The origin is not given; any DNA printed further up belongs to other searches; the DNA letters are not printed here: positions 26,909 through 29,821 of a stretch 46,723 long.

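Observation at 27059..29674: Class-III aminotransferase fused to an acyl-ACP-reductase (AAR)-family domain: a candidate thioester-to-amine enzyme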

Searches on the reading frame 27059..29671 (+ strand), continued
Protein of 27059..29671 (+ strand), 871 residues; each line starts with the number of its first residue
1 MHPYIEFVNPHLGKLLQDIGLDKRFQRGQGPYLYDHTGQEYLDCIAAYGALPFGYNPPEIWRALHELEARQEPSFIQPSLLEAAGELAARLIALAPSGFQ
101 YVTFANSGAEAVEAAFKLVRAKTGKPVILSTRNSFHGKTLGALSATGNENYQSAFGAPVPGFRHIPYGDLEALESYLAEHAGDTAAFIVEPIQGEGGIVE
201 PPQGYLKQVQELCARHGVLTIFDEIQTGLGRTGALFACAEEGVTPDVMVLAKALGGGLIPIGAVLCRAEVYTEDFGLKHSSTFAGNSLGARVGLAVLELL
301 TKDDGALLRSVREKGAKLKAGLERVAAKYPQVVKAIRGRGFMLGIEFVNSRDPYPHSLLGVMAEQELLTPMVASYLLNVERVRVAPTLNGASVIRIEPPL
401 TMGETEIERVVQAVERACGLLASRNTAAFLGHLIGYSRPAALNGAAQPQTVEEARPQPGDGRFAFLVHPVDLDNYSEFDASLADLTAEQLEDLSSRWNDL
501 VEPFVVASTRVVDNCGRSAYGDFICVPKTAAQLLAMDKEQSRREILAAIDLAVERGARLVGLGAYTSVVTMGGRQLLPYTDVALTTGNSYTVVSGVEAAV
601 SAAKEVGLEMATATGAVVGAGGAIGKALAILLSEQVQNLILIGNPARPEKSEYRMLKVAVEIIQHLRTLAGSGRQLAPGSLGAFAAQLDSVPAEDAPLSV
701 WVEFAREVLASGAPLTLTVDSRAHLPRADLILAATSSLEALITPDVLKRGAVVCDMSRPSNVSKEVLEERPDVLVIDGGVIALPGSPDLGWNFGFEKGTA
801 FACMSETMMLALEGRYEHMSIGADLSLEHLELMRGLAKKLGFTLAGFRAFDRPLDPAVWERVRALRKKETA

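Call 19: find_encoding_contigs(protein=P0097, flank=10000, max_places=2)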
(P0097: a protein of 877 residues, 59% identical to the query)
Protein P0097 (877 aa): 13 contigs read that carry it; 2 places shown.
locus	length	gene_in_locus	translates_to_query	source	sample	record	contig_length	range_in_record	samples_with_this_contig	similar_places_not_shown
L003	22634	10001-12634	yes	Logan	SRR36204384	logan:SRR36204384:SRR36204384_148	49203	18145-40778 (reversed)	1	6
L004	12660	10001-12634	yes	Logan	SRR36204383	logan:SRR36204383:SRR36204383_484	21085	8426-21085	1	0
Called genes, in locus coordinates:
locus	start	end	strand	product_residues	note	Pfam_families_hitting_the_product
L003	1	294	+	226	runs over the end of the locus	PF00072:Response_reg, PF00486:Trans_reg_C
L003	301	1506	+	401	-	PF00672:HAMP, PF00512:HisKA, PF13581:HATPase_c_2, PF02518:HATPase_c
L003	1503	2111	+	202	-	PF01209:Ubie_methyltran, PF13489:Methyltransf_23, PF08241:Methyltransf_11, PF08242:Methyltransf_12, PF13649:Methyltransf_25, PF13847:Methyltransf_31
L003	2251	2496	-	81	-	-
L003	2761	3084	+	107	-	PF00127:Copper-bind, PF13473:Cupredoxin_1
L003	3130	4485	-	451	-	PF00672:HAMP, PF00512:HisKA, PF02518:HATPase_c, PF13581:HATPase_c_2 (weak)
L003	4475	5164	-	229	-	PF00072:Response_reg, PF00486:Trans_reg_C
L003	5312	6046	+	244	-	-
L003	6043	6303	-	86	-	-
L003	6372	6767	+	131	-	PF12840:HTH_20 (faint), PF01022:HTH_5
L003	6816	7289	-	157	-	PF02566:OsmC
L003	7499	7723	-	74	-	-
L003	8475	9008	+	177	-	-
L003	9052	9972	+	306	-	-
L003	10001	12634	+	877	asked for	PF00202:Aminotran_3, PF01488:Shikimate_DH (faint)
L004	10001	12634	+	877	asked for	PF00202:Aminotran_3, PF01488:Shikimate_DH (faint)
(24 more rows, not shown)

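Call 26: find_related_loci(query=A1, collection=genome_contigs, flank=10000)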
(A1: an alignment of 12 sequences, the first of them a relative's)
Query A1 (871 aa) in genome_contigs; peptide patterns used: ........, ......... (x = any residue, [..] = any of these).
600 stretches matched a pattern (row limit reached: there are more); 597 encode a relative of the query (tblastn E <= 1e-3); the best 80 are kept; 80 distinct loci.
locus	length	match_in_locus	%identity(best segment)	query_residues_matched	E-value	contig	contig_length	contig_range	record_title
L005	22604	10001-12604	64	1-868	0e+0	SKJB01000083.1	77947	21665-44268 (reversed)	MAG: Limnochordia bacterium isolate CSBr16_88 CSBr16-41, whole genome shotgun sequence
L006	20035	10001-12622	53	1-871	0e+0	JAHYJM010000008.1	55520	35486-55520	MAG: Bacillota bacterium isolate KA22 NODE_348_length_55520_cov_5.168180, whole genome shotgun sequence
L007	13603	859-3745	53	1-871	0e+0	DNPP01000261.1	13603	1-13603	MAG TPA_asm: Bacillota bacterium isolate UBA8346 contig_4394, whole genome shotgun sequence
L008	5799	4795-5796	62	1-334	3e-135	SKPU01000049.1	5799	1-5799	MAG: Syntrophomonadaceae bacterium isolate CSSed162cmA_393 CSSed16-2cmA-67934, whole genome shotgun sequence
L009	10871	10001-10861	66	1-288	1e-113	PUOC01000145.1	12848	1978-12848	MAG: Clostridiales bacterium isolate B1Sed10_159 B1-Sed10-C6335, whole genome shotgun sequence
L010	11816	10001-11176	41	4-417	3e-90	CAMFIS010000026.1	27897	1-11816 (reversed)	MAG: uncultured Fimbriimonas sp. isolate SRR9109409_bin.5_metaWRAP_v1.3_MAG genome assembly, contig: ERZ12289983.826, wh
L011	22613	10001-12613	37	5-851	5e-175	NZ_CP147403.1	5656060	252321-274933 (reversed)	Metabacillus rhizosphaerae strain FJAT-53654 chromosome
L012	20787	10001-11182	40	4-417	6e-86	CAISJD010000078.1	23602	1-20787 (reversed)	MAG: uncultured Chthonomonas sp. isolate LaPlata-b_bin-0775 genome assembly, contig: bin-0775:078/211, whole genome shot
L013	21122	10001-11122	42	25-410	5e-84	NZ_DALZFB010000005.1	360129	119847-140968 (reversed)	MAG: Pseudescherichia sp. isolate CTOTU46913 NODE_10_length_360129_cov_14.655801, whole genome shotgun sequence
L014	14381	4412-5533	42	25-410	7e-83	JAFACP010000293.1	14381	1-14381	MAG: Proteobacteria bacterium isolate OH_SBB_50 k127_888730, whole genome shotgun sequence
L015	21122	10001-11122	41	25-410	3e-82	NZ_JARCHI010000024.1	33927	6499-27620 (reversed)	Enterobacter pasteurii strain A-8 NODE_24_covk_22.355120_covr_63.882_cutoff_34, whole genome shotgun sequence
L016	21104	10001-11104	41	27-415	2e-80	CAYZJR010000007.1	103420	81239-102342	MAG TPA_asm: uncultured Candidatus Obscuribacterales bacterium isolate SRP287051_co1_159 genome assembly, contig: NODE_4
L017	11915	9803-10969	39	4-413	6e-78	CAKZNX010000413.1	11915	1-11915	MAG TPA_asm: uncultured bacterium isolate SRR5214706_bin.3_CONCOCT_v1.1_MAG genome assembly, contig: ERZ1744544.2535, wh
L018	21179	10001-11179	39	6-408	5e-77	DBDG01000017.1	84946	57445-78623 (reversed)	MAG TPA_asm: Lachnospiraceae bacterium UBA938 UBA938_contig_3408, whole genome shotgun sequence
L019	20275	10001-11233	43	4-418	5e-92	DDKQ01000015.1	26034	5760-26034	MAG TPA_asm: Candidatus Subteraquimicrobium carltonvillense isolate UBA2594 UBA2594_contig_263, whole genome shotgun seq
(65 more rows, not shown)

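Call 27: find_encoding_contigs(protein=P0032, flank=8000, max_places=1)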
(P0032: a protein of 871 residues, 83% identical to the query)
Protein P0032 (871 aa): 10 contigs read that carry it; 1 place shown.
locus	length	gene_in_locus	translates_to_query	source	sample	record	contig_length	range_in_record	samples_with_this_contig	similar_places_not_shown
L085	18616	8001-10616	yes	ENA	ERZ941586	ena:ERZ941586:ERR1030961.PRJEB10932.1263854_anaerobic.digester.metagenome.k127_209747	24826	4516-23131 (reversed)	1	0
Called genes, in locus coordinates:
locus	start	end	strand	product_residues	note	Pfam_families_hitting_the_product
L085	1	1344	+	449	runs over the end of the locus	PF00342:PGI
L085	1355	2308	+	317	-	PF20511:PMI_typeI_cat, PF21621:MPI_cupin_dom (weak)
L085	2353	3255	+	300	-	PF01297:ZnuA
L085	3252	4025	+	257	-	PF00005:ABC_tran, PF02463:SMC_N (faint), PF13304:AAA_21 (weak)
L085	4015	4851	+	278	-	PF00950:ABC-3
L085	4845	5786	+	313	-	PF00849:PseudoU_synth_2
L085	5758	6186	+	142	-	PF07670:Gate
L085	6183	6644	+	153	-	PF07670:Gate (weak)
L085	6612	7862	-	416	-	-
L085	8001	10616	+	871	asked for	PF00202:Aminotran_3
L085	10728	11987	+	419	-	PF00155:Aminotran_1_2, PF01041:DegT_DnrJ_EryC1, PF00266:Aminotran_5 (weak), PF01212:Beta_elim_lyase (weak)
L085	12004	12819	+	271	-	PF01678:DAP_epimerase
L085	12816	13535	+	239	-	PF03009:GDPD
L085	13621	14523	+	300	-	PF00005:ABC_tran, PF13304:AAA_21, PF13732:DrrA1-3_C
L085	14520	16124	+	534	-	PF12679:ABC2_membrane_2 (faint)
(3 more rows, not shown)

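Call 28: find_encoding_contigs(protein=P0047, flank=8000, max_places=1)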
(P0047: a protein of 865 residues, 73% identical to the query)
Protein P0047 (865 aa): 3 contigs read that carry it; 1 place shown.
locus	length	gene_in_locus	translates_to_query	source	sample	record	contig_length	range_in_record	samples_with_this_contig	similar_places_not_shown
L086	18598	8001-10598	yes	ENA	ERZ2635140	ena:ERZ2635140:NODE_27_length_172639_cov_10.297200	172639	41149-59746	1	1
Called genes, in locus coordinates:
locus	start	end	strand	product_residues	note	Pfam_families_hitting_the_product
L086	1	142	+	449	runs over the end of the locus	PF00342:PGI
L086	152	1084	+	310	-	PF20511:PMI_typeI_cat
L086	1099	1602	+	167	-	-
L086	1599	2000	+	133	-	-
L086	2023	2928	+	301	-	PF01297:ZnuA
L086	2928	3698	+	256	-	PF13175:AAA_15 (faint), PF00005:ABC_tran, PF02463:SMC_N (faint), PF13304:AAA_21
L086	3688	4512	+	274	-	PF00950:ABC-3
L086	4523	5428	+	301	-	PF00849:PseudoU_synth_2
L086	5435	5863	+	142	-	PF07670:Gate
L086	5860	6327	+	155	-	PF07670:Gate (weak)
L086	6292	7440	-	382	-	-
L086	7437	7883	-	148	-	PF00583:Acetyltransf_1, PF13527:Acetyltransf_9 (faint), PF13673:Acetyltransf_10, PF13508:Acetyltransf_7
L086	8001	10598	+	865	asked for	PF00202:Aminotran_3, PF02882:THF_DHG_CYH_C (faint)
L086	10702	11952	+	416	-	PF00155:Aminotran_1_2 (weak), PF01041:DegT_DnrJ_EryC1, PF00266:Aminotran_5 (faint), PF01212:Beta_elim_lyase (weak)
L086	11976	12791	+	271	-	PF01678:DAP_epimerase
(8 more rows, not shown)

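Call 29: find_encoding_contigs(protein=P0071, flank=8000, max_places=1)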
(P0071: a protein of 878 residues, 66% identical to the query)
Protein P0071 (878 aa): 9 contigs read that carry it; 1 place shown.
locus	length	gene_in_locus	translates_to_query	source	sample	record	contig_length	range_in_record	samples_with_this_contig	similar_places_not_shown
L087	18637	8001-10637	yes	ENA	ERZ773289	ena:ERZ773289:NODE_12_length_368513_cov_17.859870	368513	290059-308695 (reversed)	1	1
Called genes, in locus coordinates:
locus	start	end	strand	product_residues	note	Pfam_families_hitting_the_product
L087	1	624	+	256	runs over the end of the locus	PF00005:ABC_tran, PF02463:SMC_N (faint), PF13304:AAA_21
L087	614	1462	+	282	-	PF00950:ABC-3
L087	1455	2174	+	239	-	PF00106:adh_short, PF08659:KR, PF13561:adh_short_C2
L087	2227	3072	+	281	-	PF00849:PseudoU_synth_2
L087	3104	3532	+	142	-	PF07670:Gate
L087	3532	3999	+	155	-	PF07670:Gate (weak)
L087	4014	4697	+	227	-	-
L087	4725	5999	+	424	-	PF02812:ELFV_dehydrog_N, PF00208:ELFV_dehydrog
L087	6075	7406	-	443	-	-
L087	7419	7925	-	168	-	PF13527:Acetyltransf_9, PF13673:Acetyltransf_10, PF00583:Acetyltransf_1, PF21926:FeeM (faint), PF13508:Acetyltransf_7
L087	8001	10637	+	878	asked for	PF00202:Aminotran_3, PF01488:Shikimate_DH (faint), PF02882:THF_DHG_CYH_C (faint)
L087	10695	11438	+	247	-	PF01113:DapB_N, PF01118:Semialdhyde_dh (faint), PF03447:NAD_binding_3 (weak), PF05173:DapB_C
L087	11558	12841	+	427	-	PF01041:DegT_DnrJ_EryC1, PF00155:Aminotran_1_2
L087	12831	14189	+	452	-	PF01554:MatE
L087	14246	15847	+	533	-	PF01019:G_glu_transpept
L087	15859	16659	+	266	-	PF01678:DAP_epimerase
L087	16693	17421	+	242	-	PF03009:GDPD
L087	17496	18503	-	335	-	PF05343:Peptidase_M42, PF04389:Peptidase_M28 (faint), PF01546:Peptidase_M20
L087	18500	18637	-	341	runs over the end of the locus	PF27529:AMPT (weak), PF05343:Peptidase_M42, PF01546:Peptidase_M20 (weak)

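Call 33: search_protein_families(library=pfam, proteins=[L001:9054-9974:+, L001:8508-9029:+, L005:12746-13480:+, L005:9150-9950:+, L006:12714-14225:+, L011:12664-13827:+, L011:13779-14987:+, L011:14994-16211:+, L011:8271-9653:+, L005:13616-15892:+], max_evalue=0.01)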
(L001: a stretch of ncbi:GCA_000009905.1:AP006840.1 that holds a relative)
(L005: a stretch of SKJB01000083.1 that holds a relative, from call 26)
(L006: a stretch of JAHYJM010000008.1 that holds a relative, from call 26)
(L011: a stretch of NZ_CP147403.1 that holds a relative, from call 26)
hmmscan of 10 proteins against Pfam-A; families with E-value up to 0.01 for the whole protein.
L001:9054-9974:+ (307 aa): 0 families

L001:8508-9029:+ (174 aa): 5 families
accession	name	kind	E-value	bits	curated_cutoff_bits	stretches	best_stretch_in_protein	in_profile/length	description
PF01381.28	HTH_3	-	1.3e-05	25.5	23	1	28-52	7-31/55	Helix-turn-helix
PF13560.12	HTH_31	-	0.00043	21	27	1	28-52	12-36/64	Helix-turn-helix domain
PF13384.12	HTH_23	-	0.0017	18.6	24.6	1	22-49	9-36/50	Homeodomain-like domain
PF13936.12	HTH_38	-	0.0022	18.2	27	0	25-49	15-39/44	Helix-turn-helix domain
PF12844.13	HTH_19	-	0.0051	17.1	30.2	0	27-52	8-34/64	Helix-turn-helix domain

L005:12746-13480:+ (245 aa): 5 families
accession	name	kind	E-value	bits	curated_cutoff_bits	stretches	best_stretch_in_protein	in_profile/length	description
PF01113.26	DapB_N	-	1.1e-19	71.2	25.6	1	3-126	2-124/124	Dihydrodipicolinate reductase, N-terminus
PF05173.19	DapB_C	-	3.8e-19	69.4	27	1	129-234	1-110/121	Dihydrodipicolinate reductase, C-terminus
PF03447.22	NAD_binding_3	-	0.00019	22.6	24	1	9-115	1-105/116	Homoserine dehydrogenase, NAD binding domain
PF01118.30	Semialdhyde_dh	-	0.004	18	26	0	3-45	1-44/121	Semialdehyde dehydrogenase, NAD binding domain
PF00044.30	Gp_dh_N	-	0.0069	17.1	31.7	0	9-101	7-97/101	Glyceraldehyde 3-phosphate dehydrogenase, NAD binding domain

L005:9150-9950:+ (267 aa): 2 families
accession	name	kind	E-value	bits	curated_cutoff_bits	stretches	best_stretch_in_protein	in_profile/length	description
PF04018.18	VCA0040-like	-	1.6e-44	152.8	26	1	15-226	1-228/246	Undecaprenyl phosphate translocase-like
PF19978.4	Inovirus_G7P_2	-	0.0091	16.1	27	0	177-192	15-30/33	Tail virion protein G7P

L006:12714-14225:+ (504 aa): 3 families
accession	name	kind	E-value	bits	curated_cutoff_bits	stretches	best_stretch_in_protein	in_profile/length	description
PF09180.16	ProRS-C_1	-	4.2e-24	84.9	31.5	1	437-504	1-71/71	Prolyl-tRNA synthetase, C-terminal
PF03129.25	HGTP_anticodon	-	1.7e-22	79.8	21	1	316-408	1-91/94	Anticodon binding domain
PF00587.30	tRNA-synt_2b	-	7.5e-21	75.4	29.3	1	131-297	9-176/179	tRNA synthetase class II core domain (G, H, P, S and T)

L011:12664-13827:+ (388 aa): 1 family
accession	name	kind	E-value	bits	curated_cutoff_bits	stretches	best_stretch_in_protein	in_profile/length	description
PF11899.13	DUF3419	-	4.4e-69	233.9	28.2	1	31-350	10-341/385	Protein of unknown function (DUF3419)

L011:13779-14987:+ (403 aa): 2 families
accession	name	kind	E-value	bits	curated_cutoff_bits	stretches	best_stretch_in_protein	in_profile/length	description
PF00208.27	ELFV_dehydrog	-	7.9e-43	147.3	23.4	1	174-393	10-237/241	Glutamate/Leucine/Phenylalanine/Valine dehydrogenase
PF02812.23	ELFV_dehydrog_N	-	9.5e-18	64.6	25.3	1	31-133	20-126/129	Glu/Leu/Phe/Val dehydrogenase, dimerisation domain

L011:14994-16211:+ (406 aa): 3 families
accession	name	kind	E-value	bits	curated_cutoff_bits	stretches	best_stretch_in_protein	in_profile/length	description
PF07690.21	MFS_1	-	1.1e-40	140.1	33.4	1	17-348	2-346/347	Major Facilitator Superfamily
PF03209.21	PUCC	-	0.00024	20.7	21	1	68-162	266-363/401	PUCC protein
PF03137.26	OATP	-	0.0016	17.2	25.8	1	99-158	133-192/545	Organic Anion Transporter Polypeptide (OATP) family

L011:8271-9653:+ (461 aa): 7 families
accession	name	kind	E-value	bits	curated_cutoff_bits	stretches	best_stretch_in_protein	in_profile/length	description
PF01593.30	Amino_oxidase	-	2.7e-53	182.3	19.8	1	11-458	1-443/443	Flavin containing amine oxidoreductase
PF01266.30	DAO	-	1.8e-07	31.5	27.9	1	4-55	2-46/353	FAD dependent oxidoreductase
PF13450.12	NAD_binding_8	-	5.3e-07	30.3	21.9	1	6-76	1-67/68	NAD(P)-binding Rossmann-like domain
PF13454.12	NAD_binding_9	-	1.2e-06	29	21.8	0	6-57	2-52/155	FAD-NAD(P)-binding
PF07992.20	Pyr_redox_2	-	3.2e-05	23.9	26.1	0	232-276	193-235/291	Pyridine nucleotide-disulphide oxidoreductase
PF03486.20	HI0933_like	-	0.00029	20.8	50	0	225-276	108-162/244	HI0933-like protein Rossmann domain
PF13738.12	Pyr_redox_3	-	0.0039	16.9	30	0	234-275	224-264/305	Pyridine nucleotide-disulphide oxidoreductase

L005:13616-15892:+ (759 aa): 1 family
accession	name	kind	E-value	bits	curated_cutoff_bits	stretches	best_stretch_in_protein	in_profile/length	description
PF04389.22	Peptidase_M28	-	1.4e-44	152.6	21.3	1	110-297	1-191/193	Peptidase family M28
